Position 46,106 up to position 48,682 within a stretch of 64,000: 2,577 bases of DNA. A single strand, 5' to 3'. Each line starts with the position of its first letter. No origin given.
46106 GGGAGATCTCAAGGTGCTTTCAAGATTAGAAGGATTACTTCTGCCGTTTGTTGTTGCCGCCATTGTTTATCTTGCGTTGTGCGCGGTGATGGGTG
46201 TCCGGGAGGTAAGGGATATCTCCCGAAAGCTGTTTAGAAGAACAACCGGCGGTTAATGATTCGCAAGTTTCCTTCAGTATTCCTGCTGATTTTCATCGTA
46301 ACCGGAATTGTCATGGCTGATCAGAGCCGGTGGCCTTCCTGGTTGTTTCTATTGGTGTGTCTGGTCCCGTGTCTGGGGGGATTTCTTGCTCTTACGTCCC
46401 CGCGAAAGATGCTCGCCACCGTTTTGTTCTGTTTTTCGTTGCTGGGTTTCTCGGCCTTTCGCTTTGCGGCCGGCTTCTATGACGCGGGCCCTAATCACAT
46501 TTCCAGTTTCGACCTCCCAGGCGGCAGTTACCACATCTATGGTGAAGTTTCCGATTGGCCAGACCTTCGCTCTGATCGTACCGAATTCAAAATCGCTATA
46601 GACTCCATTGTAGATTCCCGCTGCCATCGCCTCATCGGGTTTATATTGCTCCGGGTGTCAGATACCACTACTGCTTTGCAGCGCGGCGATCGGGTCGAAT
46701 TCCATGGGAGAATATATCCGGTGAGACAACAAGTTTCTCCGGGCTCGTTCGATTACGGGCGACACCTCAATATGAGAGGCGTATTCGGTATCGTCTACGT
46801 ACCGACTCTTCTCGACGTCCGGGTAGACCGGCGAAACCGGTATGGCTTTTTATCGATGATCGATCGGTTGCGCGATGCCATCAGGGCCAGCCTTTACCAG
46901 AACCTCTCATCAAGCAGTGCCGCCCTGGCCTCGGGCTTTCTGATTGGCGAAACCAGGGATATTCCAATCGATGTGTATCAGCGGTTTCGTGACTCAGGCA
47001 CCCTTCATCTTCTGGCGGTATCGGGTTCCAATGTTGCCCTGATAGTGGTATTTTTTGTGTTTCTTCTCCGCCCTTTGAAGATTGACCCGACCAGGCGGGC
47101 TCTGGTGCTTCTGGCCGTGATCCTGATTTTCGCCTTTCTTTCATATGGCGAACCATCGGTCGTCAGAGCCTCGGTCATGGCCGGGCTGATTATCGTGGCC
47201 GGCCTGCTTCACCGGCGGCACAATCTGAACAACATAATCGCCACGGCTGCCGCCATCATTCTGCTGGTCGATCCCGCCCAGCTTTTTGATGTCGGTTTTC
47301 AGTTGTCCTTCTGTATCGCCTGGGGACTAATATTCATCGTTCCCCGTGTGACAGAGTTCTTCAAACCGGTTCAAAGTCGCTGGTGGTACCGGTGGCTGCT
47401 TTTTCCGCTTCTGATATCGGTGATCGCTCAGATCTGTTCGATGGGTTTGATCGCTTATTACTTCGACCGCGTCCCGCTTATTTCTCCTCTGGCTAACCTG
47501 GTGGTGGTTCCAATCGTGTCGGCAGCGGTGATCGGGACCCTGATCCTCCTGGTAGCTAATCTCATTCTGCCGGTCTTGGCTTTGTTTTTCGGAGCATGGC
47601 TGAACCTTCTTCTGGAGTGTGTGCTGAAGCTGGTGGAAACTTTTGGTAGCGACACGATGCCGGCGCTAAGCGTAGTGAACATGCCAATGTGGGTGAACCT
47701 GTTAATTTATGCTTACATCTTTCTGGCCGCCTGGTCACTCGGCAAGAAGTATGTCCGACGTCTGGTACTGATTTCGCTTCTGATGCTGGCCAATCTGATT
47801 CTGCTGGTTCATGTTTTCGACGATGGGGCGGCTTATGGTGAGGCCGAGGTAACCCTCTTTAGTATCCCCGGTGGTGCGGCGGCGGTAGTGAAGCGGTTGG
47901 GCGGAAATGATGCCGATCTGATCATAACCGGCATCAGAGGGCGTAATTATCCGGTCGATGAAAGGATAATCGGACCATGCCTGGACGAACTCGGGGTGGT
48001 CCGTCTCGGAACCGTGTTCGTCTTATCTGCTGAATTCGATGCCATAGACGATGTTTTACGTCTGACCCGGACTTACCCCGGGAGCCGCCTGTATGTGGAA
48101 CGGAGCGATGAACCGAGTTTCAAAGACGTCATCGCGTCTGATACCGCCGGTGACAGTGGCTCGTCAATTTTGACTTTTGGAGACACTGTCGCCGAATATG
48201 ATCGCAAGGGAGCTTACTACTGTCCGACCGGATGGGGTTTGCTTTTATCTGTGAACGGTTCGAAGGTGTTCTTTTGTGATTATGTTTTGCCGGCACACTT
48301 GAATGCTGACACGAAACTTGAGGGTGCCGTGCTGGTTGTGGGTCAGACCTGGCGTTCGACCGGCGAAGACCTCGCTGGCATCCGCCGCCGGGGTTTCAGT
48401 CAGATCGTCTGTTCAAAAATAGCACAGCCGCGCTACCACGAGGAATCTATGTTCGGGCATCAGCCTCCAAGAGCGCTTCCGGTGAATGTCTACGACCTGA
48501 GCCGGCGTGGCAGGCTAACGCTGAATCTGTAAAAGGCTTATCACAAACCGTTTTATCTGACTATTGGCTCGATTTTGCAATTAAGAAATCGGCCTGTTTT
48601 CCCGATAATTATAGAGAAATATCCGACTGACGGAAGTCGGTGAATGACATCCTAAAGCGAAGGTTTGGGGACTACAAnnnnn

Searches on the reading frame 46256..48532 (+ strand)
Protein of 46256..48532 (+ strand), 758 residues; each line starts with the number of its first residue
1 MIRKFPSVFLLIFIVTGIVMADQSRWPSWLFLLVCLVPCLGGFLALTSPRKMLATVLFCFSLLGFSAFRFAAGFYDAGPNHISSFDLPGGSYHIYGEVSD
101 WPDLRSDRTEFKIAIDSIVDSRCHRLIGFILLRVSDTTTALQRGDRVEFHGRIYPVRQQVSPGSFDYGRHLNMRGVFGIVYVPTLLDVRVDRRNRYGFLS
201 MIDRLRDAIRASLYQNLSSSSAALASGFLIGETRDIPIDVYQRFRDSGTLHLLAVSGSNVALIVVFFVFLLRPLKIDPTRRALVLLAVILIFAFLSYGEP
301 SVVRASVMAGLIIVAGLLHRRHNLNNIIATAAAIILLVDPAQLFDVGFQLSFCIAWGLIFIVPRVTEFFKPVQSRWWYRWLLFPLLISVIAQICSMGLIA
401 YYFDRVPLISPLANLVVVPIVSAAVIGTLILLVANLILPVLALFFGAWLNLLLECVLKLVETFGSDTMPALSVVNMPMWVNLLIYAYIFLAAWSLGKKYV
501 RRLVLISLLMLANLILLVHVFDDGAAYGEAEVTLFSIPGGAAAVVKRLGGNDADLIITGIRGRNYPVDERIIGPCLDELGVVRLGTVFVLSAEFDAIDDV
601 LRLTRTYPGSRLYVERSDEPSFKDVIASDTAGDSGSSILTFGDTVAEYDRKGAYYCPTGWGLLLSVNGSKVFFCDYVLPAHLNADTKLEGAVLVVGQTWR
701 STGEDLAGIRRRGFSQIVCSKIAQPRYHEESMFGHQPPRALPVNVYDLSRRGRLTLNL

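Call 67: search_protein_families(library=pfam, proteins=[window:46256-48532:+], max_evalue=0.00001)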
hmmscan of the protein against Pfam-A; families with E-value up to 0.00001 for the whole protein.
window:46256-48532:+ (758 aa): 2 families
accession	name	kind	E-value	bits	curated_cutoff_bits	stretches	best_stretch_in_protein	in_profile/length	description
PF03772.21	Competence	-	2.3e-59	201.4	23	1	229-496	2-268/270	Competence protein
PF13567.11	DUF4131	-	9.2e-20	71.4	31.6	1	26-183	4-160/165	Domain of unknown function (DUF4131)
